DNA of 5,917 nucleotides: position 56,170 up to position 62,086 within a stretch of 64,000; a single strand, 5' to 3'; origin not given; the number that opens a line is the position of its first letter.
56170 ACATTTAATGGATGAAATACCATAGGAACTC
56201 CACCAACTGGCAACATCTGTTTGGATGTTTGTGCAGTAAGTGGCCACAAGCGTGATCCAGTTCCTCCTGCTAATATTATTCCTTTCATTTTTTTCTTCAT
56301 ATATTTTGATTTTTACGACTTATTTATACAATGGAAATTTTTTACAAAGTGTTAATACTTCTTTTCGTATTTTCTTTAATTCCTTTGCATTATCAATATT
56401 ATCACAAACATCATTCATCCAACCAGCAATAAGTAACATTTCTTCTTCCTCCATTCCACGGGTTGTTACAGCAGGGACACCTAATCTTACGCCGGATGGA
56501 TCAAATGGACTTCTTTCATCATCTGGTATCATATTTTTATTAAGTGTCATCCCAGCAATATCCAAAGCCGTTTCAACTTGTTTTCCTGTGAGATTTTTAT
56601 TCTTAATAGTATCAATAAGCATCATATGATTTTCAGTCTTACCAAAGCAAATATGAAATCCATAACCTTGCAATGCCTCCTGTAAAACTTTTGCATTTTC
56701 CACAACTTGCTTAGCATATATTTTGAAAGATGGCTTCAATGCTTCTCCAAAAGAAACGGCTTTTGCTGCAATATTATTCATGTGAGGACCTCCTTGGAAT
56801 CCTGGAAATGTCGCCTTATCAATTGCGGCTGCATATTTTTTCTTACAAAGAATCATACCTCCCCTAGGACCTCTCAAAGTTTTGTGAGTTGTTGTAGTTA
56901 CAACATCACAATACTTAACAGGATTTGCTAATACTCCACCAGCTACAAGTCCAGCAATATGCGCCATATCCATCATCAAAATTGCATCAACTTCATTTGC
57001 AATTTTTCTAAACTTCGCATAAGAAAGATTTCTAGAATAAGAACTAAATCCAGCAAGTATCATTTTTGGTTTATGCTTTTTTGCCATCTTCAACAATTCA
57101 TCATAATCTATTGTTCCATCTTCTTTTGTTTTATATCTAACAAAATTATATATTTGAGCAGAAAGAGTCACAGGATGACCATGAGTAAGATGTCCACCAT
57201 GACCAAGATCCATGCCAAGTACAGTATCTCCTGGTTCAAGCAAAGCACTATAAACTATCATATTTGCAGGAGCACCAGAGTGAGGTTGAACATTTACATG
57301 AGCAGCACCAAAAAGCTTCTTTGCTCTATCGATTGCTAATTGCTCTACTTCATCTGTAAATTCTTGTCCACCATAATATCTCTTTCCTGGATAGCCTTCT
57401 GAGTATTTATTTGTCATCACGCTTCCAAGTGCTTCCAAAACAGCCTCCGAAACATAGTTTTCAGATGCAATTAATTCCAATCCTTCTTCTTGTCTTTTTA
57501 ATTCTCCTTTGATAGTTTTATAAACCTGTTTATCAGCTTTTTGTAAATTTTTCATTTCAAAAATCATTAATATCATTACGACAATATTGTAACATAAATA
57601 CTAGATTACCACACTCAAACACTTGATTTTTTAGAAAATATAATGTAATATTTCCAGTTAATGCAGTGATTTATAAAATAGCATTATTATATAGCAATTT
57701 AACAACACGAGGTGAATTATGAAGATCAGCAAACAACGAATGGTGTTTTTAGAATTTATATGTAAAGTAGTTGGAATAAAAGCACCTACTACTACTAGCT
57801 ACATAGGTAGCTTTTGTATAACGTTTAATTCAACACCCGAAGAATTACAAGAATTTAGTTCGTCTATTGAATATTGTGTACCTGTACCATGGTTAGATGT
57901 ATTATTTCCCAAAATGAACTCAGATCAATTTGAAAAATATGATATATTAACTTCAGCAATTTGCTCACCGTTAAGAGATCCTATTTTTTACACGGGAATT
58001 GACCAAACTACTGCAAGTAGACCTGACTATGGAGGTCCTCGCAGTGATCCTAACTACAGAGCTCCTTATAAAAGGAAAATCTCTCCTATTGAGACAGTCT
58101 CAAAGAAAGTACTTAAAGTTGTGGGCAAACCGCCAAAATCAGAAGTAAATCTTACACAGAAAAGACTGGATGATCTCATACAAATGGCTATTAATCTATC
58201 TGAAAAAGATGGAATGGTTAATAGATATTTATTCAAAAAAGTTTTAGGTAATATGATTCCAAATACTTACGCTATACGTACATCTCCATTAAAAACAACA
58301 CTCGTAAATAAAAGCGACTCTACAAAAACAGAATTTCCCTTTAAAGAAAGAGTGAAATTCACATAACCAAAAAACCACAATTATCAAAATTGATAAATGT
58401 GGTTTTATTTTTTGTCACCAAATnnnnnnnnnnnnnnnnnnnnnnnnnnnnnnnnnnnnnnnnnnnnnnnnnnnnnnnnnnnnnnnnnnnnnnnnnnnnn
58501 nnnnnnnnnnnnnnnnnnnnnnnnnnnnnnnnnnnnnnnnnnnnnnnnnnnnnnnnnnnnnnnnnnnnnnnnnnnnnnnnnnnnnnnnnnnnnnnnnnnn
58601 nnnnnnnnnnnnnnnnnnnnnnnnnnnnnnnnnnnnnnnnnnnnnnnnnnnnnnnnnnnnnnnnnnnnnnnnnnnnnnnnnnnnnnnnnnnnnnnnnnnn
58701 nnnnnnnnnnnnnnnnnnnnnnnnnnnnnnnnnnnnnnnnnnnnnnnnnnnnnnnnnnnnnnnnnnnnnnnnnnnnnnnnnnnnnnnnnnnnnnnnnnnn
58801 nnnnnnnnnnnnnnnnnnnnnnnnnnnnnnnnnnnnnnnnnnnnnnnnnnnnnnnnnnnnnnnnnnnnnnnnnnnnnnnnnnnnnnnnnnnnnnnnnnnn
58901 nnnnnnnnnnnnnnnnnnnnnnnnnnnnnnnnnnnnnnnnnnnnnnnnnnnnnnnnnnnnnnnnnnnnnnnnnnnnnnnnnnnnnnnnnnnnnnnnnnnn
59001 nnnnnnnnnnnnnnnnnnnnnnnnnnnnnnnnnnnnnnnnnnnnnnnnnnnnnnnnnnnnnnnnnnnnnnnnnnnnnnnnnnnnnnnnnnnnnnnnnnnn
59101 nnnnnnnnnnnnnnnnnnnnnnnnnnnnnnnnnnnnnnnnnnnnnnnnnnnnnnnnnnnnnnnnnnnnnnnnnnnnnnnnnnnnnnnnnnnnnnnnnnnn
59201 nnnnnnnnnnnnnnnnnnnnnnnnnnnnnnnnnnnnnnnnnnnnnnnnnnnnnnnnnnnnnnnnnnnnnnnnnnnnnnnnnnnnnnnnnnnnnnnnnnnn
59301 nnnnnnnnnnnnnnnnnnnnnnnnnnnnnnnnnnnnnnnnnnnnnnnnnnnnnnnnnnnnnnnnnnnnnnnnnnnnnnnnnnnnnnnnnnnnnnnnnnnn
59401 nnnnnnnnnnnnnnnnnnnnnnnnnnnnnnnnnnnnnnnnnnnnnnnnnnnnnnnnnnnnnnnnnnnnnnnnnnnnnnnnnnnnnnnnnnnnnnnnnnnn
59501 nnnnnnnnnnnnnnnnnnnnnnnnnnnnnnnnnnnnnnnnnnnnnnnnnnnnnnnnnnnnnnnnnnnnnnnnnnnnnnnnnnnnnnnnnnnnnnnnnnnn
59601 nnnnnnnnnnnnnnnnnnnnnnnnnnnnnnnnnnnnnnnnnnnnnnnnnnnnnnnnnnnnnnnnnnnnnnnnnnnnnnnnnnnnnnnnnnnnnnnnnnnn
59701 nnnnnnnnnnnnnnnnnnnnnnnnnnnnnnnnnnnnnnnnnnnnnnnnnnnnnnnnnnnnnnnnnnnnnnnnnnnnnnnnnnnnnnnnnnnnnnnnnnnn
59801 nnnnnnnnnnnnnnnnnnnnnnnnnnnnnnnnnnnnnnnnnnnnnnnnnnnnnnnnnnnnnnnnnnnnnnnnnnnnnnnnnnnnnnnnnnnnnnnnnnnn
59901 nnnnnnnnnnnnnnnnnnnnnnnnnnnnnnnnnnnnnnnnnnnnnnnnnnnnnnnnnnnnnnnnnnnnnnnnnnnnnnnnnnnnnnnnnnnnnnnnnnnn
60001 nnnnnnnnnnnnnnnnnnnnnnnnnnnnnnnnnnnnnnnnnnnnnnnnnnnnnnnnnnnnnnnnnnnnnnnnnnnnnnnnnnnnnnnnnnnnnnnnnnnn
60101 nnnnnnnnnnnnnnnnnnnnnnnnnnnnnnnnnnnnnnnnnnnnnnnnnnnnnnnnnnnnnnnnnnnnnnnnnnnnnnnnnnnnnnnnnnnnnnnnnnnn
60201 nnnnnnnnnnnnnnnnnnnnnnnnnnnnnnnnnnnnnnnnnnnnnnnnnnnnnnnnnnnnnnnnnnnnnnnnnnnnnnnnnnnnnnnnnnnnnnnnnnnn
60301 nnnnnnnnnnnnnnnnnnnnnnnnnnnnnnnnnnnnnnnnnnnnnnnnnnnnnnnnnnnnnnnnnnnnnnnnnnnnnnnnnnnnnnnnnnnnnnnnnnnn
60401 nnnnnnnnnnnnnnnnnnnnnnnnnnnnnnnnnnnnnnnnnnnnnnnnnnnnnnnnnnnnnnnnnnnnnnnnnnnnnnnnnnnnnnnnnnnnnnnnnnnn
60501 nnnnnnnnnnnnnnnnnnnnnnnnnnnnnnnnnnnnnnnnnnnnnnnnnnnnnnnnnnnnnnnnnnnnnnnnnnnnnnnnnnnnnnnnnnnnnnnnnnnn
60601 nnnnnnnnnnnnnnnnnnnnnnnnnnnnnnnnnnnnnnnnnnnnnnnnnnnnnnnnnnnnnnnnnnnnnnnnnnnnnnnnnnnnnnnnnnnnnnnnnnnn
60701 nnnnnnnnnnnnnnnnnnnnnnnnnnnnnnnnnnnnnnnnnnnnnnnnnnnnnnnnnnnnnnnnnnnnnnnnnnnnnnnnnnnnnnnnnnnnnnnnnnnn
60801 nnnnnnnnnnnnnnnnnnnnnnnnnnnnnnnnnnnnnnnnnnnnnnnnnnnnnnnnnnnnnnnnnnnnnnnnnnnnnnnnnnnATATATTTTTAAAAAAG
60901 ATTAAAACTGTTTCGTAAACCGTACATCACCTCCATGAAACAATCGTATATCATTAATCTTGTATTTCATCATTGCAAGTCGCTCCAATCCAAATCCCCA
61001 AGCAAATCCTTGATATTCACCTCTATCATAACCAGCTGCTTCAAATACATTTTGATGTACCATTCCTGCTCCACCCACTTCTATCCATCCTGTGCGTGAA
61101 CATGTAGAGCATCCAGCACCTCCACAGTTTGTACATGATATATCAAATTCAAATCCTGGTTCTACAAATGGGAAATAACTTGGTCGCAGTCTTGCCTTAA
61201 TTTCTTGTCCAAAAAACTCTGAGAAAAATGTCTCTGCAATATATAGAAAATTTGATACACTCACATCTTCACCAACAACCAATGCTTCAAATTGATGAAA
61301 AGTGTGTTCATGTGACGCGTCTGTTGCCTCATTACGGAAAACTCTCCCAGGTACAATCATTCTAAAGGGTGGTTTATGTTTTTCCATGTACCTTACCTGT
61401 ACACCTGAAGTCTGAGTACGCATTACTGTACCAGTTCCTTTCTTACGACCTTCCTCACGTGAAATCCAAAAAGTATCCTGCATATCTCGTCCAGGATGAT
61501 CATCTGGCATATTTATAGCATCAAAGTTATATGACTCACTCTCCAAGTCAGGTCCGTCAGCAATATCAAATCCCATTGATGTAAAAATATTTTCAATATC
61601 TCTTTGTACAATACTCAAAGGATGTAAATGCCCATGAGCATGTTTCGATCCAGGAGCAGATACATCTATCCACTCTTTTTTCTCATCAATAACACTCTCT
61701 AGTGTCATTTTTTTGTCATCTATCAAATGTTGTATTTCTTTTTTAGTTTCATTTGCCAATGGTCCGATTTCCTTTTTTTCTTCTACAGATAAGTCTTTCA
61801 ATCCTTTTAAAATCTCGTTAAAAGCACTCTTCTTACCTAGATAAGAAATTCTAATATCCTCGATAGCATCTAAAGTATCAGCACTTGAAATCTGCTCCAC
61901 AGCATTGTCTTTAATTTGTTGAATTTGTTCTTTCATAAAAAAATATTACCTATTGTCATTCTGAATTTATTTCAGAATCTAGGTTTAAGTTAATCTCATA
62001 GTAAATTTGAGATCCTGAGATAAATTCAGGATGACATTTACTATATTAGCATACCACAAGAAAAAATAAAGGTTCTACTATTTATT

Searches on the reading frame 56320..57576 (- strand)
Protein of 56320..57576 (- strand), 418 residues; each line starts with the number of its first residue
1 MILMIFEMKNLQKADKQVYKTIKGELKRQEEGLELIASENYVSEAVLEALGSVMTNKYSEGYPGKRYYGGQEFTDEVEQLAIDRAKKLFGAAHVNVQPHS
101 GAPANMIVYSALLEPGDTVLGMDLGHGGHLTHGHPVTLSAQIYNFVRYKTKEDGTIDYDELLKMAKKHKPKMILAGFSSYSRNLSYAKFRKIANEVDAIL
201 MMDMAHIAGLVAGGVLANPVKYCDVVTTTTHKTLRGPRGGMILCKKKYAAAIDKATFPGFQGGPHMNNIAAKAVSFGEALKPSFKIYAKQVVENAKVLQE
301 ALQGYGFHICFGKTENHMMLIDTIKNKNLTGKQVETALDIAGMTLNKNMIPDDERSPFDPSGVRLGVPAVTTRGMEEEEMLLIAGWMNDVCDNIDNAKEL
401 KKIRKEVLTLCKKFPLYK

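Call 56: search_protein_families(library=ncbifam, proteins=[window:56320-57576:-], max_evalue=1e-10)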
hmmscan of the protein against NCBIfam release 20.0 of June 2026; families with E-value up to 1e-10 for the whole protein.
window:56320-57576:- (418 aa): 3 families
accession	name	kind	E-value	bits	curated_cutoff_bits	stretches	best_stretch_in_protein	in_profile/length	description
NF000586.1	PRK00011.1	subfamily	7e-181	601.4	335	1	15-417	1-404/404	serine hydroxymethyltransferase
NF010094.0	PRK13580.1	equivalog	8.6e-131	436.9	735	2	118-399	170-453/496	glycine hydroxymethyltransferase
TIGR04506.1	F_threo_transal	equivalog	1.3e-33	116.7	650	1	21-410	9-397/609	fluorothreonine transaldolase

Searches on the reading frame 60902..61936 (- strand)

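Call 11: search_protein_families(library=ncbifam, proteins=[window:60902-61936:-])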
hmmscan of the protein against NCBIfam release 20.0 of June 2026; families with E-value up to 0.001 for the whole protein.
window:60902-61936:- (344 aa): 5 families
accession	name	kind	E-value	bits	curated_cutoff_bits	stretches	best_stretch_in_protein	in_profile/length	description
TIGR00468.1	pheS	equivalog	7.7e-94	314.5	237.45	1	40-344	3-322/324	phenylalanine--tRNA ligase subunit alpha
NF003210.0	PRK04172.1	equivalog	1.6e-58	198.8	350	2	167-342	329-489/496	phenylalanine--tRNA ligase subunit alpha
NF051887.1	PheS_related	equivalog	3.4e-31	108.6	300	1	98-344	6-239/349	PheS-related mystery ligase SrmL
TIGR00469.1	pheS_mito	equivalog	1.6e-29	102.9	258.35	2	244-344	255-343/451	phenylalanine--tRNA ligase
TIGR00470.1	sepS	equivalog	4.3e-08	32.1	380.65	1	168-331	182-338/533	O-phosphoserine--tRNA ligase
